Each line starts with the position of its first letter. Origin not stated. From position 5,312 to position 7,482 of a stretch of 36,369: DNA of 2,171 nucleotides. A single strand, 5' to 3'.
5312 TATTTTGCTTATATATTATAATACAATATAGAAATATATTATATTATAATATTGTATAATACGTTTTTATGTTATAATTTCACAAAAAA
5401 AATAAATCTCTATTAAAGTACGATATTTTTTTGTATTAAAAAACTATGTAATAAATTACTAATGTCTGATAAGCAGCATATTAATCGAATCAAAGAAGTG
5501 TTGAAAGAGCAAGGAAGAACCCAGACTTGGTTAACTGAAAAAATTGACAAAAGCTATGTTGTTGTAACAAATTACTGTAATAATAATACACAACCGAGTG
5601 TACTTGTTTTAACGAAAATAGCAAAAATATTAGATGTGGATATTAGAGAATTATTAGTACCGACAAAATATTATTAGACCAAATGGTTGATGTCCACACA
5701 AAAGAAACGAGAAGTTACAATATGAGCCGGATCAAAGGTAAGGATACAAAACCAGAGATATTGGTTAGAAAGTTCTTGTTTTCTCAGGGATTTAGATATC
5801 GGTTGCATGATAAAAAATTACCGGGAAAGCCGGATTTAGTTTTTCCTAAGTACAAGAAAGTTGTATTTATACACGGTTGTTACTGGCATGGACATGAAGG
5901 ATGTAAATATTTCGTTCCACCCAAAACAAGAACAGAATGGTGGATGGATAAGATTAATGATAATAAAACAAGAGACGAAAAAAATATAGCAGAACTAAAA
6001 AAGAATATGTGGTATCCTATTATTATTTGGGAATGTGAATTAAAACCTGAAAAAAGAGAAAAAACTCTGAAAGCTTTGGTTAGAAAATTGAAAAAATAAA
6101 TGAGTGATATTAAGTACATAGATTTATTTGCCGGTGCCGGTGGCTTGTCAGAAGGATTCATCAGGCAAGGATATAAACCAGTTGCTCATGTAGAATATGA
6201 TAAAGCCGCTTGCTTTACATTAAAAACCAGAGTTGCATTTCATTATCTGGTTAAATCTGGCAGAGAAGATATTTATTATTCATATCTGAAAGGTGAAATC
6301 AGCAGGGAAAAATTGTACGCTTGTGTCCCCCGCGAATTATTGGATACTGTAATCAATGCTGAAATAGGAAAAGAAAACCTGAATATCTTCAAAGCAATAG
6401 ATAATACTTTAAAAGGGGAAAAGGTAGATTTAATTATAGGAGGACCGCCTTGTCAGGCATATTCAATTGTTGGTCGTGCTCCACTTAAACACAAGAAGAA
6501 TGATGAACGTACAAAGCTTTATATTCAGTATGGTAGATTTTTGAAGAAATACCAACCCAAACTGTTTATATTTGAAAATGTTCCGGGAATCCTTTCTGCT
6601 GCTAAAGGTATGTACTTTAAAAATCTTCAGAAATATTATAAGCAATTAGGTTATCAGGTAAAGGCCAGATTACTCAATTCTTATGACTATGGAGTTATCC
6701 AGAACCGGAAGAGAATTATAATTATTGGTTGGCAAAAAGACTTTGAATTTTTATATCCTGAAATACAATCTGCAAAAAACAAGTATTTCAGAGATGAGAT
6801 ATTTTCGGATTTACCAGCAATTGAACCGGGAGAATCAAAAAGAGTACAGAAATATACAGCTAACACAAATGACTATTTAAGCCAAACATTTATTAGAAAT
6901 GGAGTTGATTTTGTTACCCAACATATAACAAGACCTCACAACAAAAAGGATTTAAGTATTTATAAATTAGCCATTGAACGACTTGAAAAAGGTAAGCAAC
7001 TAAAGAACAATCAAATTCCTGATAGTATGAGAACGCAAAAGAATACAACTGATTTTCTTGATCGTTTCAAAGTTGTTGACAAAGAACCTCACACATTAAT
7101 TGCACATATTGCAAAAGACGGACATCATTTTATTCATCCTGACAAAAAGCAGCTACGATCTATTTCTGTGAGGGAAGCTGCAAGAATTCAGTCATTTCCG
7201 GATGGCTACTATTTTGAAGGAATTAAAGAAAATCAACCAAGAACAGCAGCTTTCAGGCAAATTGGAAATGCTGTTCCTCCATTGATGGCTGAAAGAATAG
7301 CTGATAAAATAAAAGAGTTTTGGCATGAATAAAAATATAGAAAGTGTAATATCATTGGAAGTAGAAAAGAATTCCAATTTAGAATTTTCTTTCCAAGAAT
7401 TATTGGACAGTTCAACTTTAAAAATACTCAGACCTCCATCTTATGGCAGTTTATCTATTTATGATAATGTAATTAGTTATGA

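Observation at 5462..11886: C-protein/Vsr/Dcm operon continues into a histidine-kinase-like GHKL protein, a receiver-domain protein and an HNH nuclease: a candidate phosphorelay-gated restriction or defence module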

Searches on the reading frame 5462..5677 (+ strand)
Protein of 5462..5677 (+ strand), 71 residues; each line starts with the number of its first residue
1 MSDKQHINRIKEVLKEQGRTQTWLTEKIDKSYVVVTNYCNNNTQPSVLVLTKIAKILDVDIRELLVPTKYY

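Call 3: search_protein_families(library=pfam, proteins=[window:5462-5677:+], max_evalue=0.1)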
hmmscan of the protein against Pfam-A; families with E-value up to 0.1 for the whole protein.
window:5462-5677:+ (71 aa): 7 families
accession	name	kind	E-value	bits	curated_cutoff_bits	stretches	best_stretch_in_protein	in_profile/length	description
PF01381.28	HTH_3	-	9.7e-10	38.8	23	1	10-64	1-55/55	Helix-turn-helix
PF13443.12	HTH_26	-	2.4e-06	28.1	22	1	9-67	1-60/63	Cro/C1-type HTH DNA-binding domain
PF24600.1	RavZ_cat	-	0.0037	17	27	1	21-53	83-115/260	RavZ catalytic domain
PF24028.1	DUF7339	-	0.019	15.5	27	1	1-61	1-64/115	Domain of unknown function (DUF7339)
PF12653.12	DUF3785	-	0.024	15.2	27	1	6-47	88-129/136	Protein of unknown function (DUF3785)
PF12844.13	HTH_19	-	0.039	14.3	30.2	1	8-65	2-59/64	Helix-turn-helix domain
PF07659.16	DUF1599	-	0.088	13.6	25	0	7-39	25-54/61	Nucleotide modification associated domain 1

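Call 4: search_protein_families(library=padloc, proteins=[window:5462-5677:+], max_evalue=0.1)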
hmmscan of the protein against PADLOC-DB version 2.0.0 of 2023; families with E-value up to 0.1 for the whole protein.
window:5462-5677:+ (71 aa): 14 families
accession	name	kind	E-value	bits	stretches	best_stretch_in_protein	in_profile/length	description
PDLC04775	PDC-M69A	-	9.2e-07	27.4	1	8-68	10-70/113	-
PDLC03947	RmrA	-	7.7e-05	19.7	1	8-61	14-67/383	-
PDLC02926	HTH_VI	-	0.00019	19.6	1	10-65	6-61/92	-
PDLC03954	RmrA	-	0.00021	18.3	1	8-62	13-67/380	-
PDLC03951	RmrA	-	0.00033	17.8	1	8-65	11-68/400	-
PDLC04760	PDC-M64C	-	0.0012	17.2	1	7-61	28-82/93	-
PDLC03948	RmrA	-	0.0014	15.6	1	8-60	11-63/397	-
PDLC03944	RmrA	-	0.0019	15.3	1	7-58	8-59/384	-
PDLC04759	PDC-M64B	-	0.0057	14.7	1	8-68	29-87/135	-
PDLC04142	capH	-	0.013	14.6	1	6-65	7-66/103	capH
PDLC04758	PDC-M64B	-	0.016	13.7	1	8-64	33-89/123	-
PDLC03664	Control_protein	-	0.017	13.6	1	9-65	17-73/74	control protein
PDLC03949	RmrA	-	0.028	11.3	1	9-60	6-57/363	-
PDLC03955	RmrA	-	0.036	11.3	1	18-61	33-76/371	-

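Call 5: search_protein_families(library=ncbifam, proteins=[window:5462-5677:+], max_evalue=0.1)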
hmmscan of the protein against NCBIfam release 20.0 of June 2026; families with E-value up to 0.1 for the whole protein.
window:5462-5677:+ (71 aa): 9 families
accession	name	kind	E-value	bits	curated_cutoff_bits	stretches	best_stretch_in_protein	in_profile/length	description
NF041951.1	phage_RstR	subfamily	1.4e-07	31.7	80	1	8-66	5-63/108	RstR family transcriptional repressor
NF047948.1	male_kill_WMK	equivalog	9.8e-05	21.9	300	1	9-66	9-66/300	WO male-killing family protein Wmk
NF010465.0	PRK13890.1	equivalog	0.00038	20.5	96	1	8-66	8-66/121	conjugal transfer protein TrbA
NF007271.0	PRK09726.1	equivalog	0.00081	19.3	79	1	2-60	9-67/88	type II toxin-antitoxin system antitoxin HipB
TIGR00270.2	TIGR00270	equivalog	0.0016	18.2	110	1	8-63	78-133/159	multiprotein bridging factor aMBF1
NF007257.0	PRK09706.1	subfamily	0.0065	16.3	101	1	2-59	2-59/135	transcriptional repressor DicA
NF038310.1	lysogeny_AimR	equivalog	0.0084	15.2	70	1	10-60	1-51/365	AimR family lysis-lysogeny pheromone receptor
NF046032.1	TransRegSlrRBacil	equivalog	0.03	14.4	250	1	26-65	24-62/149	HTH-type transcriptional regulator SlrR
NF006015.0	PRK08154.1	subfamily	0.071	12.3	204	1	8-66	33-91/314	anaerobic benzoate catabolism transcriptional regulator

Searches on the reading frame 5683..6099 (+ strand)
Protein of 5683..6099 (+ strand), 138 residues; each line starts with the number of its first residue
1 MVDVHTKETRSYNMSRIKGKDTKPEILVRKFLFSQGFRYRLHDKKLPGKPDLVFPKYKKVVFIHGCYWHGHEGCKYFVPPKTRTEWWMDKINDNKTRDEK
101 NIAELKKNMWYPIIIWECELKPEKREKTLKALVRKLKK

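Call 3: search_protein_families(library=pfam, proteins=[window:5683-6099:+], max_evalue=0.1)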
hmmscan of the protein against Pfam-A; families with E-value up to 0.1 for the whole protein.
window:5683-6099:+ (138 aa): 1 family
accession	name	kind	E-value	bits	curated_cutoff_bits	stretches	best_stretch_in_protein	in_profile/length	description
PF03852.21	Vsr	-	1.1e-36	124.9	27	1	3-72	2-71/74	DNA mismatch endonuclease Vsr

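Call 4: search_protein_families(library=padloc, proteins=[window:5683-6099:+], max_evalue=0.1)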
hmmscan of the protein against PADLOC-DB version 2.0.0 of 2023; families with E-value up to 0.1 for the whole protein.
window:5683-6099:+ (138 aa): 2 families
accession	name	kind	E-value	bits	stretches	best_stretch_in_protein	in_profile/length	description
PDLC03397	Vsr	-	1.3e-35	120.8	1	1-136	1-134/156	Type II nicking endonuclease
PDLC04661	PDC-M46A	-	0.0082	13.5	1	84-124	190-230/335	-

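Call 5: search_protein_families(library=ncbifam, proteins=[window:5683-6099:+], max_evalue=0.1)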
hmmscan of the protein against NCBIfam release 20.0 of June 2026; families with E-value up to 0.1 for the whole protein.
window:5683-6099:+ (138 aa): 1 family
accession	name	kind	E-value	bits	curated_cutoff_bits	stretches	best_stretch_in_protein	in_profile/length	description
TIGR00632.1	vsr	subfamily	4.9e-42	143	97.85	1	1-119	1-119/119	DNA mismatch endonuclease Vsr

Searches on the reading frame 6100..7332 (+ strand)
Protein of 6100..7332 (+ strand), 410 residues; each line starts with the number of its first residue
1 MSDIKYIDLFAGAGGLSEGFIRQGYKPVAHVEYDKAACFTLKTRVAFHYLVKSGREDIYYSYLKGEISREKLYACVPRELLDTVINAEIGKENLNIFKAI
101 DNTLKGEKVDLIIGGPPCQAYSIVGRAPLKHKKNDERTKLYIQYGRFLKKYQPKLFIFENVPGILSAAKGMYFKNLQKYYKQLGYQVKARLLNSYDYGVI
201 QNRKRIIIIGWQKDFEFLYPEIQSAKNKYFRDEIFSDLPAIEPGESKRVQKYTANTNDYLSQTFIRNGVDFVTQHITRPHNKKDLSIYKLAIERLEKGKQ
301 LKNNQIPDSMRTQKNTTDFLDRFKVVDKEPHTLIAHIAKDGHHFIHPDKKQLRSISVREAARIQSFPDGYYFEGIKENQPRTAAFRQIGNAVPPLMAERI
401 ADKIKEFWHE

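Call 3: search_protein_families(library=pfam, proteins=[window:6100-7332:+], max_evalue=0.1)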
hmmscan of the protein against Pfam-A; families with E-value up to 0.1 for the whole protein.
window:6100-7332:+ (410 aa): 2 families
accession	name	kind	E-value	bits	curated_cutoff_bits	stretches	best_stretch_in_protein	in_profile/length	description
PF00145.23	DNA_methylase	-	9.8e-66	222.8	22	2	101-405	55-323/324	C-5 cytosine-specific DNA methylase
PF03602.21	Cons_hypoth95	-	0.077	13.1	24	0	5-45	44-84/182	Conserved hypothetical protein 95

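Call 4: search_protein_families(library=padloc, proteins=[window:6100-7332:+], max_evalue=0.1)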
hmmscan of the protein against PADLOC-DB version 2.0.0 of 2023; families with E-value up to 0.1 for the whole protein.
window:6100-7332:+ (410 aa): 63 families (the best 25 are shown)
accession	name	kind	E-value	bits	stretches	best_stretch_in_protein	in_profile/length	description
PDLC02649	DrmMII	-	1.4e-159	529.6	1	3-409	4-419/422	DrmMII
PDLC03232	MTase_II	-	7.7e-101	336.2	1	1-407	1-459/465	Type II methyltransferase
PDLC03234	MTase_II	-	1.9e-80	268.9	1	3-406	4-364/375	Type II methyltransferase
PDLC03378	MTase_II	-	2.5e-73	245.3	2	102-409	64-331/344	Type II methyltransferase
PDLC03326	MTase_II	-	1.3e-67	226.8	2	102-405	68-373/412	Type II methyltransferase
PDLC03272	MTase_II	-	1.5e-59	200.2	1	1-406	72-388/407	Type II methyltransferase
PDLC02648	DrmMII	-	6.1e-59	198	2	91-404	80-447/468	DrmMII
PDLC00033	DruM2|DruM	-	5.2e-58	195.1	1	3-406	21-362/368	DNA cytosine methylase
PDLC03237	MTase_II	-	3.6e-56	188.7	2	6-219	796-976/1036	Type II methyltransferase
PDLC02656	DrmMII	-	9.5e-56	187.6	2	247-406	311-467/491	DrmMII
PDLC00026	DruM2|DruM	-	8.4e-55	184.6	1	3-406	4-316/336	DNA cytosine methylase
PDLC00027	DruM2|DruM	-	2.8e-48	163.1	2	100-404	63-347/361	DNA cytosine methylase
PDLC00031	DruM2|DruM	-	7.3e-46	154.9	2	4-221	12-183/361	DNA cytosine methylase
PDLC00030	DruM2|DruM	-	2.4e-45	153.4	1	2-408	4-364/380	DNA cytosine methylase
PDLC03307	MTase_II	-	1.1e-44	151.2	3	178-406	156-367/382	Type II methyltransferase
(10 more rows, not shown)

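Call 5: search_protein_families(library=ncbifam, proteins=[window:6100-7332:+], max_evalue=0.1)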
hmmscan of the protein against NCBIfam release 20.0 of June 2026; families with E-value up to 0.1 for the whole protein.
window:6100-7332:+ (410 aa): 3 families
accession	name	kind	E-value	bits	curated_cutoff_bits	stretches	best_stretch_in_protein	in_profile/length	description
TIGR00675.1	dcm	superfamily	1.3e-55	189.4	100.65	1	6-404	1-329/329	DNA (cytosine-5-)-methyltransferase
NF007772.0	PRK10458.1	subfamily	9.2e-14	50.8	710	1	4-216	89-291/472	DNA cytosine methylase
TIGR00095.1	TIGR00095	equivalog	0.046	13.4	117.5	1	3-45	53-95/194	16S rRNA (guanine(966)-N(2))-methyltransferase RsmD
